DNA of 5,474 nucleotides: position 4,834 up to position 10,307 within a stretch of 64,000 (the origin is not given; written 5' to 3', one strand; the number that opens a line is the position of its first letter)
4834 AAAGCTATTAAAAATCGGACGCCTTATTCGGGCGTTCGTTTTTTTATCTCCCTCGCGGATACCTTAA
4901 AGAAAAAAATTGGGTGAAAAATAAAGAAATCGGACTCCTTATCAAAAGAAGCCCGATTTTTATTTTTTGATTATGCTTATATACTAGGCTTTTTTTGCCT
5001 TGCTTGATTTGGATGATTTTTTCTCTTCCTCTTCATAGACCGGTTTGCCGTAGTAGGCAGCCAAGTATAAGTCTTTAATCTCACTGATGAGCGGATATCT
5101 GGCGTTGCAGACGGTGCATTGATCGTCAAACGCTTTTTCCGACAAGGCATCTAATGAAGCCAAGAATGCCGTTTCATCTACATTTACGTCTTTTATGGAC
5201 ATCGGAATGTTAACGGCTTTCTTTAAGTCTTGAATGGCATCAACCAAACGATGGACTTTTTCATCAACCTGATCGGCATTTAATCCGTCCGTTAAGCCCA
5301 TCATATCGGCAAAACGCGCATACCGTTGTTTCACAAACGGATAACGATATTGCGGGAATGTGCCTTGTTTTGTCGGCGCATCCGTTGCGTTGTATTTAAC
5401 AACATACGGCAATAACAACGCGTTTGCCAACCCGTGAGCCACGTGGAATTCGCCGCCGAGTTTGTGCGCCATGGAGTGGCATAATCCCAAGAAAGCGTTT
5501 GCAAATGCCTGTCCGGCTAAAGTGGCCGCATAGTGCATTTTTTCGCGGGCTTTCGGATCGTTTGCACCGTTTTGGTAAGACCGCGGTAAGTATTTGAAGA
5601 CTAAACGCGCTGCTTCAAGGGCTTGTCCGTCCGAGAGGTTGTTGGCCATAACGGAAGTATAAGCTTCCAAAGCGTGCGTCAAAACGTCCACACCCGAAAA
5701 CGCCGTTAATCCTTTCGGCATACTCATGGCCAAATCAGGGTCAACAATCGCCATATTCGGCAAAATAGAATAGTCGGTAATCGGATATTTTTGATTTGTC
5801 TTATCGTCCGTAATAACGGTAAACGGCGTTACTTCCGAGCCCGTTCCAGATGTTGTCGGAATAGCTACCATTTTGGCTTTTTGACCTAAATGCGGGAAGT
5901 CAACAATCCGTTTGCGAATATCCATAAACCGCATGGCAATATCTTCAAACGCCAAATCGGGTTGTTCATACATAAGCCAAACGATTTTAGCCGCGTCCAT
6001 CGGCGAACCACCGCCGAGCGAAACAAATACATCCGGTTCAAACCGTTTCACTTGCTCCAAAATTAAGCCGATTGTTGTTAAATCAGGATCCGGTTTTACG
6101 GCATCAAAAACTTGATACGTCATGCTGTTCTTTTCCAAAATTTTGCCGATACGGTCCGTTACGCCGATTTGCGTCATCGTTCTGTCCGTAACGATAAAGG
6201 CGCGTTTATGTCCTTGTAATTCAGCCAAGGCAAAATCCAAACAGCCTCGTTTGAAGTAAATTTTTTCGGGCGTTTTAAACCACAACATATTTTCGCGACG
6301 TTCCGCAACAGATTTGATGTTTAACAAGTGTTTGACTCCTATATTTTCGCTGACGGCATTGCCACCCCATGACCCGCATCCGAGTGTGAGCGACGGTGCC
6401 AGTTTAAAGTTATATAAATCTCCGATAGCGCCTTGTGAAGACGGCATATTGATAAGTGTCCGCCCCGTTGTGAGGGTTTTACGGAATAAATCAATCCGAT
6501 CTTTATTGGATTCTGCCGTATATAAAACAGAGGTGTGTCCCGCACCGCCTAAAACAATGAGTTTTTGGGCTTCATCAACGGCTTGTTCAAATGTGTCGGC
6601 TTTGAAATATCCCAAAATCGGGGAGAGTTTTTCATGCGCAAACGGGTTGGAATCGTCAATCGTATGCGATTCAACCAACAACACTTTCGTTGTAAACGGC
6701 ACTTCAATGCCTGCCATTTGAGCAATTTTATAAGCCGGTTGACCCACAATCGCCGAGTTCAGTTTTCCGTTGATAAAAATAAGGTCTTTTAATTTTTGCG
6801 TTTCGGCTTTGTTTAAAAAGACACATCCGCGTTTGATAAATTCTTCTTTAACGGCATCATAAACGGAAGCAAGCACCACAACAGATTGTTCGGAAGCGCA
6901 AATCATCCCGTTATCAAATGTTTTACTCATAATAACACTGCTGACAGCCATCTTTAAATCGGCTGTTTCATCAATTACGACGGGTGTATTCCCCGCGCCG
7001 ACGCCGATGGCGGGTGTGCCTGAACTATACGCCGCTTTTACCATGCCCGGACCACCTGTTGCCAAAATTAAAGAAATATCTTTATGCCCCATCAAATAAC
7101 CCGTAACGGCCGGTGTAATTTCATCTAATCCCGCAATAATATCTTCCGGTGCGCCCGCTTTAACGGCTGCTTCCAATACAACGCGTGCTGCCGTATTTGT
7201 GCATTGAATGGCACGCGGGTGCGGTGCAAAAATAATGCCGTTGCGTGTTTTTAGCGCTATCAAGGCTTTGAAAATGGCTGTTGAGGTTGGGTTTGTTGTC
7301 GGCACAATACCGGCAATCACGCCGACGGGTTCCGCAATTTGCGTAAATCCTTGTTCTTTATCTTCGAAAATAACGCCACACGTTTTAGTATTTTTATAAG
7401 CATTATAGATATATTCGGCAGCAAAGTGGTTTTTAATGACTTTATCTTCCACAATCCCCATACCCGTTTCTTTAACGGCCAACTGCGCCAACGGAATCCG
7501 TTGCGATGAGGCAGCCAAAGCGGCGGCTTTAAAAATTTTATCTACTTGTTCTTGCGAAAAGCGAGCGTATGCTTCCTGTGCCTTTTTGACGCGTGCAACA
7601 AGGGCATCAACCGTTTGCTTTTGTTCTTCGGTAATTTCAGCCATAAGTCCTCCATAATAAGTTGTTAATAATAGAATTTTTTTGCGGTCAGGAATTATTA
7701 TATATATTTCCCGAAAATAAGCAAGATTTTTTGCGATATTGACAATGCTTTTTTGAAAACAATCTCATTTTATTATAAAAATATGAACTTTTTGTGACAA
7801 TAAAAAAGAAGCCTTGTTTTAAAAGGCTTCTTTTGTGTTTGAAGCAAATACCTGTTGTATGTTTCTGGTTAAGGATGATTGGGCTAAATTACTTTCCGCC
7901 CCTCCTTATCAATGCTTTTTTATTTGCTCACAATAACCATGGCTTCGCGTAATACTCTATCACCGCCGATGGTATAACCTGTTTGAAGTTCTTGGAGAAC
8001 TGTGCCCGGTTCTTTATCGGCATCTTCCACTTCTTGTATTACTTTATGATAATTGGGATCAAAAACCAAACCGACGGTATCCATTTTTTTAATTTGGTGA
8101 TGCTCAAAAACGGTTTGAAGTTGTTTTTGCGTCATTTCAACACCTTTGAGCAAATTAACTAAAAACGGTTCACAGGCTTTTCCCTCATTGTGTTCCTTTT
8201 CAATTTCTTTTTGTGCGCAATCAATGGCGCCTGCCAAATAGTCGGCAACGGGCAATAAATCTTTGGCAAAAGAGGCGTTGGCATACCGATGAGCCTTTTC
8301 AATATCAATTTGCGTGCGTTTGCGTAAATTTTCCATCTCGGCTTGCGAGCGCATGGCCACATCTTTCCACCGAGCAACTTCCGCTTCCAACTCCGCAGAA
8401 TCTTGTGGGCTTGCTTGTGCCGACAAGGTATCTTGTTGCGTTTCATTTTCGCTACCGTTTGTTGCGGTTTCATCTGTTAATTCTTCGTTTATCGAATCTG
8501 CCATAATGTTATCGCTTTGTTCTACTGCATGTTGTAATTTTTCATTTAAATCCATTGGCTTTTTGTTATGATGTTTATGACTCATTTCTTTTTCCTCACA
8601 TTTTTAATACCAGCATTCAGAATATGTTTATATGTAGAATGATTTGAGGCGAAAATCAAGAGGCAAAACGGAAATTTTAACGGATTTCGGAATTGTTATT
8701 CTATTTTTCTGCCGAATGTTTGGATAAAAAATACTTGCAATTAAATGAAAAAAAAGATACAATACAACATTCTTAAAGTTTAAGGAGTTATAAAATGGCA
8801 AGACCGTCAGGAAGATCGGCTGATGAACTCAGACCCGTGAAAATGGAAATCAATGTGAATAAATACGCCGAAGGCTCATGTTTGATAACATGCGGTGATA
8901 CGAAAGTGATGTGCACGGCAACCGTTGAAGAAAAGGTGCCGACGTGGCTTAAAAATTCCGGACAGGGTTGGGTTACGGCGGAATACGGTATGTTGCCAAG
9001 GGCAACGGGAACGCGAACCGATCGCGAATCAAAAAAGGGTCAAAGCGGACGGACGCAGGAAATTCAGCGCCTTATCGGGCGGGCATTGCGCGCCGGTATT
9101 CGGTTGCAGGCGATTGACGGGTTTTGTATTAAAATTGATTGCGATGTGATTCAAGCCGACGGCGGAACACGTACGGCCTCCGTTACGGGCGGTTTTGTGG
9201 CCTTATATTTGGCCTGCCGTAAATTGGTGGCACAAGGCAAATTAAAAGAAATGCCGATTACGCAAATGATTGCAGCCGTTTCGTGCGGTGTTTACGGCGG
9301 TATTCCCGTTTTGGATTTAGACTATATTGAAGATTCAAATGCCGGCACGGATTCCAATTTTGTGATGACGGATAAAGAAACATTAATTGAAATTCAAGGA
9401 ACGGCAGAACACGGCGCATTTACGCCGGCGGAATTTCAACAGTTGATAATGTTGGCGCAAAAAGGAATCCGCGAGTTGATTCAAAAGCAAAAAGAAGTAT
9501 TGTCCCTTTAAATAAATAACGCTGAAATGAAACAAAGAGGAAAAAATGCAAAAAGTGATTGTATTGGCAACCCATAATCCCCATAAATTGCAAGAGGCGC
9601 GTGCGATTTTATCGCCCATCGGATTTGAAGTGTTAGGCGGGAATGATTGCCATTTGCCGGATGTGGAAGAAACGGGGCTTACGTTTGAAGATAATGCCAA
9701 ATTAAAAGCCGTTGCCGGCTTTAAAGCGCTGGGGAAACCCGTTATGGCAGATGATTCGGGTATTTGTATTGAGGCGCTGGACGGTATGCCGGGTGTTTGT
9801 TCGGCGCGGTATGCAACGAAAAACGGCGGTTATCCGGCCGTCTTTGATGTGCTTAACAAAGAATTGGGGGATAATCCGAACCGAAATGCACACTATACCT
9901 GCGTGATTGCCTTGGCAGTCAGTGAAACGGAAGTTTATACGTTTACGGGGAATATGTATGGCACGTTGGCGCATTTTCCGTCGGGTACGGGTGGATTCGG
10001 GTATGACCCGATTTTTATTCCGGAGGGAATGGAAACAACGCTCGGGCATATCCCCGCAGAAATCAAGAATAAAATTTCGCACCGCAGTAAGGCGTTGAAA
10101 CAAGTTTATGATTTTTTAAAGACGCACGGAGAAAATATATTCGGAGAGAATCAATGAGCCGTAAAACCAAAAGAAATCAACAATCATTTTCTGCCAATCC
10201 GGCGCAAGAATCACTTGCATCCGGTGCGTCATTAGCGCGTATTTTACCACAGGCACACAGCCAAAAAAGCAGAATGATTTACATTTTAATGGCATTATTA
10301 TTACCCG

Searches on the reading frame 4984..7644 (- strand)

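Call 39: search_protein_families(library=ncbifam, proteins=[window:4984-7644:-], max_evalue=0.00001)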
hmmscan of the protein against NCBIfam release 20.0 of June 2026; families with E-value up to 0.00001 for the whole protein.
window:4984-7644:- (886 aa): 44 families (the best 25 are shown)
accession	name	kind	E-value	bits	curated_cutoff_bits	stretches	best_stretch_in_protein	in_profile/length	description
NF010378.0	PRK13805.1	equivalog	0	1369.9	951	1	5-869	9-869/872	bifunctional acetaldehyde-CoA/alcohol dehydrogenase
TIGR02518.1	EutH_ACDH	equivalog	5.1e-152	507.1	620.1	1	10-448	8-443/488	acetaldehyde dehydrogenase (acetylating)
NF047625.1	AcylSulfactDhSauS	equivalog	1.6e-110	370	600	1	8-449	2-443/464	acylating sulfoacetaldehyde dehydrogenase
TIGR02638.1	lactal_redase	equivalog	2.8e-88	296.3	523.15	1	459-860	7-379/379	lactaldehyde reductase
NF007911.0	PRK10624.1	equivalog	9.2e-83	278.3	537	1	462-863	11-381/382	lactaldehyde reductase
NF041833.1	Fe_ADH_ErcA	equivalog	8.4e-78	262.1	550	1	474-863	25-381/382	alcohol dehydrogenase-like regulatory protein ErcA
NF011927.0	PRK15398.1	subfamily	6.4e-76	255.9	403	1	10-405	36-423/465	aldehyde dehydrogenase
NF053866.1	CholDhdGbsBBac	equivalog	8.4e-68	228.8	550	1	450-863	6-390/392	choline dehydrogenase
NF007363.0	PRK09860.1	equivalog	2e-66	224.7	581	1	477-863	29-382/383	L-threonine dehydrogenase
NF058672.1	4HyButDHCUPNE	equivalog_domain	7.5e-56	189.9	500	1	462-852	10-366/378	4-hydroxybutyrate dehydrogenase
TIGR03405.1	Phn_Fe-ADH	equivalog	1.2e-55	188.8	423.7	1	459-805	4-344/355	iron-containing alcohol dehydrogenase PsrA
NF011998.0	PRK15454.1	equivalog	2.3e-54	184.7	556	1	474-863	44-394/395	ethanolamine utilization ethanol dehydrogenase EutG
NF050025.1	SulfAcetaldRedSarD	equivalog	6.4e-52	176.7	700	1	456-840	5-360/385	sulfoacetaldehyde reductase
TIGR04266.1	NDMA_methanol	equivalog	1.1e-32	113.4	625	1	477-824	36-358/420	NDMA-dependent methanol dehydrogenase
TIGR01804.1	BADH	equivalog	1.3e-19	70.1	668.6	1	2-272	27-299/467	betaine-aldehyde dehydrogenase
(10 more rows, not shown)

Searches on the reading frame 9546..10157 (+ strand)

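Call 39: search_protein_families(library=ncbifam, proteins=[window:9546-10157:+], max_evalue=0.00001)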
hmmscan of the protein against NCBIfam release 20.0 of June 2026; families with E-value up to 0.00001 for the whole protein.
window:9546-10157:+ (203 aa): 8 families
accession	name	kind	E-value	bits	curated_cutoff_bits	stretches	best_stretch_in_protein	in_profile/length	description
NF011397.0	PRK14822.1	equivalog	8.3e-56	188.5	234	1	3-193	2-195/201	XTP/dITP diphosphatase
TIGR00042.1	TIGR00042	equivalog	5.4e-51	172.6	145.35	1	5-191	2-183/184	RdgB/HAM1 family non-canonical purine NTP pyrophosphatase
NF011398.0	PRK14823.1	equivalog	9.2e-48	162.6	272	1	5-193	3-190/191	non-canonical purine NTP diphosphatase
NF011399.0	PRK14824.1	subfamily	4.5e-43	147.1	267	1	4-194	4-203/206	putative deoxyribonucleotide triphosphate pyrophosphatase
NF011396.0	PRK14821.1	equivalog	6.9e-41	139.8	203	1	4-194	2-183/185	XTP/dITP diphosphatase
NF011401.0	PRK14826.1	equivalog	5.3e-37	127.4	268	1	4-193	10-218/226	putative deoxyribonucleotide triphosphate pyrophosphatase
NF002698.0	PRK02491.1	equivalog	9e-37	126.8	301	1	2-189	127-318/328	nucleoside-triphosphate diphosphatase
NF011400.0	PRK14825.1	equivalog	2.9e-25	89.2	246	1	3-191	2-194/199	putative deoxyribonucleotide triphosphate pyrophosphatase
